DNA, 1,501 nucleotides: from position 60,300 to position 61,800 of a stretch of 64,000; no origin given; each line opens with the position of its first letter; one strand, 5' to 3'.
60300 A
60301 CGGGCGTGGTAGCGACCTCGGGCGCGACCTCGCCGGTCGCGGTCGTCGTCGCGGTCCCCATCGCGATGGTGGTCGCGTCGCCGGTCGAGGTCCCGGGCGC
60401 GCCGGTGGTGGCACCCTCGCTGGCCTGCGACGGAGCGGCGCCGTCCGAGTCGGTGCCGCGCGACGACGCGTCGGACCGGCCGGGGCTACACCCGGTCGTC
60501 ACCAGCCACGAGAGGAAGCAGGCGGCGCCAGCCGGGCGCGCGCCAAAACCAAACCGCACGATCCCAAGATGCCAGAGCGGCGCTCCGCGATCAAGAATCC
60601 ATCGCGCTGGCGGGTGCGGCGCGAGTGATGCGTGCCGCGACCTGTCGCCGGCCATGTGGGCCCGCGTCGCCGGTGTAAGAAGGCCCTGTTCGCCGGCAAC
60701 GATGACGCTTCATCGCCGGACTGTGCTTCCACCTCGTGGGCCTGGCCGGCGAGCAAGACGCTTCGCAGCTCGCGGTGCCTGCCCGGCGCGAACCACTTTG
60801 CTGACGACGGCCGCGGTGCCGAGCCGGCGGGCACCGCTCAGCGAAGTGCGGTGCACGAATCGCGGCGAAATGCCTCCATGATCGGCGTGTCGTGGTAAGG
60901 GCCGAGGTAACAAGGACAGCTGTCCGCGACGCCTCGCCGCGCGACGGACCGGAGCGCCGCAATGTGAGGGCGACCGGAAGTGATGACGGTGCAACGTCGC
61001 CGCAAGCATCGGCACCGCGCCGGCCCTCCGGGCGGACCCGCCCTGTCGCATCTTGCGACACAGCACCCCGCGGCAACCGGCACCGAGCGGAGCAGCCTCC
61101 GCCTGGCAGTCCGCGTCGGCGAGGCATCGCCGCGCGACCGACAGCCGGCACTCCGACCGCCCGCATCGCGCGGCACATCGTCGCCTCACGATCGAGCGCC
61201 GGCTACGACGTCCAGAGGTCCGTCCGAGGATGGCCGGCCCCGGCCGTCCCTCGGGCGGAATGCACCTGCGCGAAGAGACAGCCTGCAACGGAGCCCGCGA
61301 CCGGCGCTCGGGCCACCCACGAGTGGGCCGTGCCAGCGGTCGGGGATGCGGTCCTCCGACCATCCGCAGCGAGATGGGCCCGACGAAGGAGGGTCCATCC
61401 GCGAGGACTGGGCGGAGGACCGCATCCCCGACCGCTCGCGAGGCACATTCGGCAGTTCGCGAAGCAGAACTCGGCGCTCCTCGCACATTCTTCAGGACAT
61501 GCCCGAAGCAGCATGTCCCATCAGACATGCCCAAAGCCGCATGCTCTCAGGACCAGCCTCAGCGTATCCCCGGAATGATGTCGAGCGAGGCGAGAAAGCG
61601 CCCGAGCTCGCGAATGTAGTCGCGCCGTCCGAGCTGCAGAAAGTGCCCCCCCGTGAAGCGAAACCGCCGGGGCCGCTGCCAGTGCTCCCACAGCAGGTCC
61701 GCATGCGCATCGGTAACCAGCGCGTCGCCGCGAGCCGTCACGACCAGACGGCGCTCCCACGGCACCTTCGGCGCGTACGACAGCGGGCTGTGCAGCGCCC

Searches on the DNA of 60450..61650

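Call 106: search_rna_families(source=window, start=60450, end=61650, threshold=evalue, max_evalue=1)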
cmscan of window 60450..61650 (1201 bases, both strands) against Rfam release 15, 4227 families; matches with E-value up to 1: 3.
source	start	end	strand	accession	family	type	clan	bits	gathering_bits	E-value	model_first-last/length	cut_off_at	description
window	61335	61435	+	RF03240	MIR5534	Gene; miRNA;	-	31.4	79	0.00096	1-102/102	no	MIR5534 microRNA precursor family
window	61332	61439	-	RF03900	mir-9242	Gene; miRNA;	-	28.5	62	0.016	1-66/66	no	mir-9242 microRNA precursor family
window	61322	61449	+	RF03944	mir-935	Gene; miRNA;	-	27.1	73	0.21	1-91/91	no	mir-935 microRNA precursor family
